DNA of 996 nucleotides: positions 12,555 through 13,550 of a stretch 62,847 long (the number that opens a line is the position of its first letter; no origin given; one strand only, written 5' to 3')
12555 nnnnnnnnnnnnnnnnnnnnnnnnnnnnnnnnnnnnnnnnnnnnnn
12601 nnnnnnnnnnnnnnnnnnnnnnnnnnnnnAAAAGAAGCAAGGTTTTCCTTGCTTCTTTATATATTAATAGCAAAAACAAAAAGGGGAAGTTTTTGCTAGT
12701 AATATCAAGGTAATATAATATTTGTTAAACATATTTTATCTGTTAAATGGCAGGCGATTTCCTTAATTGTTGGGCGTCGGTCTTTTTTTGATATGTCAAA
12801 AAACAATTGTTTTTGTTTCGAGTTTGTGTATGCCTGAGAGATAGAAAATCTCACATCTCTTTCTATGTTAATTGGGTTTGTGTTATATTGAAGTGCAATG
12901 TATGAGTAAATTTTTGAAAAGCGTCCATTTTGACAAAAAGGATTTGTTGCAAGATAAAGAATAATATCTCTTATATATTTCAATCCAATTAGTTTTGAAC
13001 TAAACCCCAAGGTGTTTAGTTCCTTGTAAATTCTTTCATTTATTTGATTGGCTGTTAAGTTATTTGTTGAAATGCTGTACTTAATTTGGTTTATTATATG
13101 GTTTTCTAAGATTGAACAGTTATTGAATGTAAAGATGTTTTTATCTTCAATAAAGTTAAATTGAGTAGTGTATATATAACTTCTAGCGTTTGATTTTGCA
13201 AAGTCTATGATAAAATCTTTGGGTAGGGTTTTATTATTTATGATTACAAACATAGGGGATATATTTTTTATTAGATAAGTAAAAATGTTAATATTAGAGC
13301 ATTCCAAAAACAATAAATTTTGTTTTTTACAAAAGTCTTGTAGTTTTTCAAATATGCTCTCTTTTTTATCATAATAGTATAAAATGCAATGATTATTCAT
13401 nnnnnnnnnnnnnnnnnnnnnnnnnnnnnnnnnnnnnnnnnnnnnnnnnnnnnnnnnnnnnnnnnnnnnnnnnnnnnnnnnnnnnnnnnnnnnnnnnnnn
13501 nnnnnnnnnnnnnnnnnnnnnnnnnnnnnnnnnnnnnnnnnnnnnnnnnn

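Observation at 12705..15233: Cluster of Spo0A-C-like paralogs with degenerate receivers around a secreted Fn3 protein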

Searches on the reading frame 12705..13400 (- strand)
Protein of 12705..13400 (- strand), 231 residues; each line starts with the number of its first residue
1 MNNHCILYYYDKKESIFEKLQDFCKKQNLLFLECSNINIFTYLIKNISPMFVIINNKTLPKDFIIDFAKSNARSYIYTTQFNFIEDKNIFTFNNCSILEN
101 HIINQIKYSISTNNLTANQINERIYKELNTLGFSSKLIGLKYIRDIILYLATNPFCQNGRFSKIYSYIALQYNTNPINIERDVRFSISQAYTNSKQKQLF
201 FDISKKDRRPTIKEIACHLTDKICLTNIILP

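Call 3: search_protein_families(library=pfam, proteins=[window:12705-13400:-], max_evalue=1)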
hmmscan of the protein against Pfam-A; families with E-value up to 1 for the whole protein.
window:12705-13400:- (231 aa): 4 families
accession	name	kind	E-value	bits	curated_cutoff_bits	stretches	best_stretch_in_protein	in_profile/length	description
PF08769.17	Spo0A_C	-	2.3e-15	56.9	25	1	124-223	1-104/104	Sporulation initiation factor Spo0A C terminal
PF21807.2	PfEMP1_CIDRalpha1_dom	-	0.0032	17.8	27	1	6-28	5-27/59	PfEMP1 protein, CIDRalpha1 domain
PF17906.7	HTH_48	-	0.012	16.1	24.1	1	4-25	6-27/50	HTH domain in Mos1 transposase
PF11447.13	DUF3201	-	0.61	10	25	1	52-109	74-129/153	Protein of unknown function (DUF3201)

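Call 9: find_homologous_proteins(query=window:12705-13400:-, max_evalue=0.001)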
Query window:12705-13400:- (231 aa): 1 proteins with E <= 0.001 among 257 candidates.
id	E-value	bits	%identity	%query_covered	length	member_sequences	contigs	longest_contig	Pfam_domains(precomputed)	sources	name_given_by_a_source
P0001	1.2e-145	501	100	100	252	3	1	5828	PF08769.18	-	-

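Call 15: search_solved_structures(query=window:12705-13400:-, show_alignments=3, max_evalue=1)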
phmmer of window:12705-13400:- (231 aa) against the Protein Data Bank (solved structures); distinct sequences matched with E-value up to 1: 3.
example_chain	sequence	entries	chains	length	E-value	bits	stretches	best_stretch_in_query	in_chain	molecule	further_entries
1fc3_A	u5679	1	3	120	0.00085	22.5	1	125-225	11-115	SPO0A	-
1lq1_A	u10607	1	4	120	0.0019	21.4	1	124-225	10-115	Stage 0 sporulation protein A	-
8umo_J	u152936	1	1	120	0.63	13.1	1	3-48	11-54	Killer cell lectin-like receptor, subfamily D, member 1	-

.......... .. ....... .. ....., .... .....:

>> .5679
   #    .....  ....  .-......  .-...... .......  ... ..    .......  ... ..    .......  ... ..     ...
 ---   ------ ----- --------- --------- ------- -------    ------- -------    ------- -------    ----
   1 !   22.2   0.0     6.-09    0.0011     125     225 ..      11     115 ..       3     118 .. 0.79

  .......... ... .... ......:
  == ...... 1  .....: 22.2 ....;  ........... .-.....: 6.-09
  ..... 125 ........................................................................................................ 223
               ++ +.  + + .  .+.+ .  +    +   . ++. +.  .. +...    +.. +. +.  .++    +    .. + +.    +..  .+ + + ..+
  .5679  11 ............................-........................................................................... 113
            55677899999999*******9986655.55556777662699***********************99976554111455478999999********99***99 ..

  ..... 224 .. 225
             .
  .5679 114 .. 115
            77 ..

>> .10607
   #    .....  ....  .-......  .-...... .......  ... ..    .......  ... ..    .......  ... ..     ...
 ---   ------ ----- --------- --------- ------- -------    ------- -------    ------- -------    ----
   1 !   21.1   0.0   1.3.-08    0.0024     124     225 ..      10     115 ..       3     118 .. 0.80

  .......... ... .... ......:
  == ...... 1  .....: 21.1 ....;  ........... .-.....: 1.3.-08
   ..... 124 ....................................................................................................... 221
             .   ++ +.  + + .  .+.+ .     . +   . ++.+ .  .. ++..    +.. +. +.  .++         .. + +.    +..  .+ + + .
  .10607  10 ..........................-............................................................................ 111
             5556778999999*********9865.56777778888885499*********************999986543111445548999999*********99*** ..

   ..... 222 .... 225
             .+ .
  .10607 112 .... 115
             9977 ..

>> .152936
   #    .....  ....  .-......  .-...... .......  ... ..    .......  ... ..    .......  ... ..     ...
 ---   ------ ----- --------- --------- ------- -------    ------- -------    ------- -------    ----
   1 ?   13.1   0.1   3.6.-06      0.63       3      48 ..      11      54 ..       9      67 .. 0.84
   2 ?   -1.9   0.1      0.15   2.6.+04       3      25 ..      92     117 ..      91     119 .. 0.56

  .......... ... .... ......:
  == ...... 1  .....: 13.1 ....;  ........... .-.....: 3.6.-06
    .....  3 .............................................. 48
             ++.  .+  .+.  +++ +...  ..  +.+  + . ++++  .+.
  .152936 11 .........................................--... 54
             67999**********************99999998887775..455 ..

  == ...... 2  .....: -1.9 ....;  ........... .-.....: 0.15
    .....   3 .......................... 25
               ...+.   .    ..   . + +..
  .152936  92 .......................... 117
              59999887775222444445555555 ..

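Call 18: find_encoding_contigs(protein=P0001, flank=10000, max_places=10)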
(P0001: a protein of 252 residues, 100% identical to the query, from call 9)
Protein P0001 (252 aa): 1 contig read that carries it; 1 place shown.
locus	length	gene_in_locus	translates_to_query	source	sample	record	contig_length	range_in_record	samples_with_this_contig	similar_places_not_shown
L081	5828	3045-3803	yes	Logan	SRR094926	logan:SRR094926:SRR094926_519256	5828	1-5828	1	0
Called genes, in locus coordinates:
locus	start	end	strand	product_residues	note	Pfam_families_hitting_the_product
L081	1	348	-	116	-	?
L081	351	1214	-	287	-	PF01565:FAD_binding_4, PF02873:MurB_C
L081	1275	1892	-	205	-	-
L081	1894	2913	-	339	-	-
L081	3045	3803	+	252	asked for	PF08769:Spo0A_C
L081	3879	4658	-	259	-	PF00072:Response_reg, PF08769:Spo0A_C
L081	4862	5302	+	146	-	-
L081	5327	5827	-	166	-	?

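Call 24: search_protein_families(library=phrogs, proteins=[window:12705-13400:-], max_evalue=0.1)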
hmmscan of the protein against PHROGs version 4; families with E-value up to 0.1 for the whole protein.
window:12705-13400:- (231 aa): 2 families
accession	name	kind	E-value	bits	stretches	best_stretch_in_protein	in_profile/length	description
phrog_24603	-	unknown function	3.7e-06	28.1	1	122-196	3-77/111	-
phrog_37855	-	unknown function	6e-06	26.5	1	37-226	67-270/278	-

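Call 25: search_protein_families(library=ncbifam, proteins=[window:12705-13400:-], max_evalue=0.1)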
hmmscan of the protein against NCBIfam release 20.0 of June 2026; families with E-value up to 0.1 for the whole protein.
window:12705-13400:- (231 aa): 1 family
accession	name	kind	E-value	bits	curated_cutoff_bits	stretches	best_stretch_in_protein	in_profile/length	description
TIGR02875.1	spore_0_A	equivalog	1.9e-08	33.9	200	1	107-226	135-258/262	sporulation transcription factor Spo0A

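Call 26: search_dna_similar(query=window:12705-13400:-, collection=phages, mode=protein, max_evalue=0.01, max_rows=30)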
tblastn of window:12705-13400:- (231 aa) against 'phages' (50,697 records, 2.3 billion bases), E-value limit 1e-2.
Records with a match: 1; places in all: 1; records where one place covers at least 80% of the query: 0.
Best place of each record, by identity: <60% 1.
By first word of the organism name: Bacteriophage 1.
By host as written in the record: - 1.
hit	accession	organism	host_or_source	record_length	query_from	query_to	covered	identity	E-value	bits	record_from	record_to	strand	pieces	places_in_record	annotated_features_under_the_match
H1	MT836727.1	Bacteriophage sp.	human fecal samples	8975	107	225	52%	28.5%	2e-5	51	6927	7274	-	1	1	record has no annotation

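Call 27: search_protein_representatives(protein=window:12705-13400:-)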
Query: 231 residues. Proteins with E-value up to 0.001 (for the whole library): 265; up to 1e-10: 14; up to 1e-30: 1. The best 150 are listed.
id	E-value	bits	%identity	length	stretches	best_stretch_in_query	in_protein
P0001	4.0e-146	501.0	100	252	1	1-231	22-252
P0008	1.6e-30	123.0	35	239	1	5-225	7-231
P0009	7.3e-27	111.1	35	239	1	5-224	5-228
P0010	6.3e-25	104.7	39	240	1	3-226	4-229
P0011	3.5e-24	102.3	34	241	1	2-224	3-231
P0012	1.4e-21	93.8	32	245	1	3-226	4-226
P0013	1.6e-18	83.8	29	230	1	2-225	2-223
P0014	3.8e-18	82.6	43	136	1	122-225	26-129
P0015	1.3e-17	80.9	31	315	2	61-223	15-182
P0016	7.0e-16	75.2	25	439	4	114-222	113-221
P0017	4.2e-15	72.6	27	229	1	3-224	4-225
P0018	4.4e-12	62.8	27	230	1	1-225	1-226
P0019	2.8e-11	60.1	25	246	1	2-222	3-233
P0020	3.1e-11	60.0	27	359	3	90-194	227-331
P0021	1.4e-10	57.9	26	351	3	101-196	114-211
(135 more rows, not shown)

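Call 33: find_homologous_proteins(query=A1, max_evalue=0.00001)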
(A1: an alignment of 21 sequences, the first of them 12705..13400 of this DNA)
Query A1 (21 sequences) (231 aa, profile of the alignment): 9 proteins with E <= 0.00001 among 2581 candidates.
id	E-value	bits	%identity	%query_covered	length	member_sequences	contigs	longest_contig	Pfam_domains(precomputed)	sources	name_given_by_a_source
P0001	2.6e-66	242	100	100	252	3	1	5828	PF08769.18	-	-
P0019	2.2e-65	239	26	92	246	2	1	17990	PF08769.18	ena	-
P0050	2.3e-58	216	29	51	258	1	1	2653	PF08769.18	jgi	-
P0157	1.1e-51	194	25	89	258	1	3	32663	PF08769.18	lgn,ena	-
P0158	1.8e-17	82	22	46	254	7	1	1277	PF08769.18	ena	-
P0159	1.7e-15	75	24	31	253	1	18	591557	PF08769.18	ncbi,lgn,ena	-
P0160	1.9e-15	75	24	31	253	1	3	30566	PF08769.18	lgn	-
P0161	2.1e-15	75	24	31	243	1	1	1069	PF08769.18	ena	-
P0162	9.1e-15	73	31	49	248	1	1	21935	PF00072.31,PF08769.18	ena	-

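Call 35: find_encoding_contigs(protein=P0019, flank=8000, max_places=3)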
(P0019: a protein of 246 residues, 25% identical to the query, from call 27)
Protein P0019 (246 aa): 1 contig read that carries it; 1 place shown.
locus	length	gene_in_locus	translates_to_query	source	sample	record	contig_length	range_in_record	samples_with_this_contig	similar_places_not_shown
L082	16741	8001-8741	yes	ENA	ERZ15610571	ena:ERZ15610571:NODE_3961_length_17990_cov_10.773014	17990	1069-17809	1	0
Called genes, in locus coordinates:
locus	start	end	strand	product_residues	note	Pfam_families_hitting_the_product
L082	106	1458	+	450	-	PF13173:AAA_14, PF13635:DUF4143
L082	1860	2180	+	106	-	-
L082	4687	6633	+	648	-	PF22745:Nlig-Ia, PF01653:DNA_ligase_aden, PF03120:OB_DNA_ligase, PF12826:HHH_2, PF14520:HHH_5, PF00633:HHH (weak), PF00533:BRCT, PF12738:PTCB-BRCT (weak), +1 more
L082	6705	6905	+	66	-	PF01192:RNA_pol_Rpb6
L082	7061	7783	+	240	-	PF14808:TMEM164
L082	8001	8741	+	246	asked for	PF08769:Spo0A_C (weak)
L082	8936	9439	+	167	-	PF00293:NUDIX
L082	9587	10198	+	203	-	PF03729:DUF308 (weak)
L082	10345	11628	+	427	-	-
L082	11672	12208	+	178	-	PF00383:dCMP_cyt_deam_1, PF14437:MafB19-deam, PF14439:Bd3614-deam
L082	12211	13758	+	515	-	-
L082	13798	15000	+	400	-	-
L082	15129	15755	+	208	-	-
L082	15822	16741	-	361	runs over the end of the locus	PF00438:S-AdoMet_synt_N, PF02772:S-AdoMet_synt_M, PF02773:S-AdoMet_synt_C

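Call 36: find_encoding_contigs(protein=P0157, flank=8000, max_places=3)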
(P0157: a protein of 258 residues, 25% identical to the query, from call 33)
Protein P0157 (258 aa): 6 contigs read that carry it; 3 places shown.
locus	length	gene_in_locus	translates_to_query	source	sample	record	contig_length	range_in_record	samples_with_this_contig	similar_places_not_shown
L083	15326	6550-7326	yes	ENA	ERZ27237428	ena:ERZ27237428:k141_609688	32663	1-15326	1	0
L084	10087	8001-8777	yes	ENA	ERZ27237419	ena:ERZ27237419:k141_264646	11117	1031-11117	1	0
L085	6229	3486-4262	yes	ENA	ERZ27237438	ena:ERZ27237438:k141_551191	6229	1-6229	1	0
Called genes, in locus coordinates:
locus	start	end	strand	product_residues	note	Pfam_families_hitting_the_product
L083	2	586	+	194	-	?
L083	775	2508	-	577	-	PF12679:ABC2_membrane_2, PF10920:DUF2705, PF12730:ABC2_membrane_4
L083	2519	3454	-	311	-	PF00005:ABC_tran, PF13304:AAA_21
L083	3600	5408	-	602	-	PF03551:PadR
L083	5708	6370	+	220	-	PF01863:YgjP-like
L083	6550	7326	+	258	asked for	PF08769:Spo0A_C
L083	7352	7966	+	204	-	-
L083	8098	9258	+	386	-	PF01676:Metalloenzyme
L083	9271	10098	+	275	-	PF01048:PNP_UDP_1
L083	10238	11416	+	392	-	PF13354:Beta-lactamase2, PF00768:Peptidase_S11, PF07943:PBP5_C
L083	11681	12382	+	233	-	PF02163:Peptidase_M50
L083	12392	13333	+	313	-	PF02616:SMC_ScpA, PF04824:Rad21_Rec8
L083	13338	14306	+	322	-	PF04079:SMC_ScpB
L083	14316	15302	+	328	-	PF01368:DHH, PF02272:DHHA1 (weak)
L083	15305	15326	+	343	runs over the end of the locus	PF02504:FA_synthesis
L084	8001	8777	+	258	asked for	PF08769:Spo0A_C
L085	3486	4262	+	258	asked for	PF08769:Spo0A_C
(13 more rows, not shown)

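Call 37: find_encoding_contigs(protein=P0159, flank=8000, max_places=3)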
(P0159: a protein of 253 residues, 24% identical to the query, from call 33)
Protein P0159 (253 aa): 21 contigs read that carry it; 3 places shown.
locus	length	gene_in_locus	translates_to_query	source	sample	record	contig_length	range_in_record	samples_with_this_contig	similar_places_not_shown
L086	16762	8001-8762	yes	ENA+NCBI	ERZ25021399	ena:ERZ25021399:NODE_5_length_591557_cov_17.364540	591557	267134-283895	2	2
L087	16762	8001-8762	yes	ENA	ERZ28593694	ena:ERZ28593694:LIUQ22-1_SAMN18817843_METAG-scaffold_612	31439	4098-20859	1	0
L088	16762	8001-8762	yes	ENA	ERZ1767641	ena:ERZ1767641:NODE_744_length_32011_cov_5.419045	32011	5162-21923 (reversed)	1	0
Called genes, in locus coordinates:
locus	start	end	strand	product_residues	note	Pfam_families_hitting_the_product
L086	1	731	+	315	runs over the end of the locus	PF01933:CofD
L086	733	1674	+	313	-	PF10298:WhiA_N, PF14527:LAGLIDADG_WhiA, PF02650:HTH_WhiA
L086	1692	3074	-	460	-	PF02368:Big_2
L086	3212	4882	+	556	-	PF20720:nSTAND3 (weak), PF00485:PRK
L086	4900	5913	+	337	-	PF00044:Gp_dh_N, PF02800:Gp_dh_C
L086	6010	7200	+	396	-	PF00162:PGK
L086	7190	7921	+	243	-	PF00121:TIM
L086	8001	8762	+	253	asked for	PF08769:Spo0A_C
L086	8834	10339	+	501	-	PF01676:Metalloenzyme, PF06415:iPGM_N, PF01663:Phosphodiest (weak)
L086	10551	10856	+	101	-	PF00338:Ribosomal_S10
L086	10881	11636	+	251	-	PF00297:Ribosomal_L3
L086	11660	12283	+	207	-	PF00573:Ribosomal_L4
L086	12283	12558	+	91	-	PF00276:Ribosomal_L23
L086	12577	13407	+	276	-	PF00181:Ribosomal_L2_N, PF03947:Ribosomal_L2_C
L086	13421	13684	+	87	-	PF00203:Ribosomal_S19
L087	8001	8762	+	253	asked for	PF08769:Spo0A_C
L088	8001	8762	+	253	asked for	PF08769:Spo0A_C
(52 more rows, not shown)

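Call 42: search_protein_families(library=pfam, alignment_id=A2, max_evalue=0.01)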
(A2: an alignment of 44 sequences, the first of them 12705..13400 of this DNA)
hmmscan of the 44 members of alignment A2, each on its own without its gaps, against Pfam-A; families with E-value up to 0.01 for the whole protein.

A. member 1, window:12705-13400:- (231 aa): 2 families
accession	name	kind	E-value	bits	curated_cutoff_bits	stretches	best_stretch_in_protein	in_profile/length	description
PF08769.17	Spo0A_C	-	2.3e-15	56.9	25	1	124-223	1-104/104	Sporulation initiation factor Spo0A C terminal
PF21807.2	PfEMP1_CIDRalpha1_dom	-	0.0032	17.8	27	1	6-28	5-27/59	PfEMP1 protein, CIDRalpha1 domain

B. families by the number of members that match (of 44 scanned): 5 families
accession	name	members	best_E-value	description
PF08769.17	Spo0A_C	44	2.1e-37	Sporulation initiation factor Spo0A C terminal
PF00072.30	Response_reg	6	7e-17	Response regulator receiver domain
PF21964.2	NSF_ATPase_lid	1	0.0006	NSF, AAA+ ATPase lid domain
PF21807.2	PfEMP1_CIDRalpha1_dom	1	0.0032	PfEMP1 protein, CIDRalpha1 domain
PF22624.1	AASDHPPT_N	1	0.0038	4'-phosphopantetheinyl transferase, N-terminal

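Call 52: predict_structure(alignment_id=A2)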
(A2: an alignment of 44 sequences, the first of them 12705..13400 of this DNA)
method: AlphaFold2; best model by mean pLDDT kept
length: 231 residues; sequences in the alignment: 44
mean_pLDDT: 91.2   pTM: 0.71
mean pLDDT of the five models: 91.2, 90.5, 90.0, 89.7, 89.6
residues with pLDDT >= 90: 189; 70-90: 27; 50-70: 12; < 50: 3
segments of 3 or more residues with pLDDT < 50: 229-231
pLDDT, mean of each block of 10 residues (from residue 1): 85 94 96 97 94 95 93 92 77 94 89 80 96 98 96 76 95 98 98 96 97 96 72 36
secondary structure, 60 per line:
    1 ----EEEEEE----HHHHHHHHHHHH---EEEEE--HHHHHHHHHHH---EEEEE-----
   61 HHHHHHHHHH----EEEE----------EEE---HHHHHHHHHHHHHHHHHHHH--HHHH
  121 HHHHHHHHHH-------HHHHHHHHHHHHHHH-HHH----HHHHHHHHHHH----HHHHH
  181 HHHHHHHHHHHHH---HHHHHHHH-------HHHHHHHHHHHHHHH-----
elements in order: E5-10 H15-26 E30-34 H37-47 E51-55 H61-70 E75-78 E89-91 H95-114 H117-130 H138-152 H161-171 H176-193 H197-204 H212-226
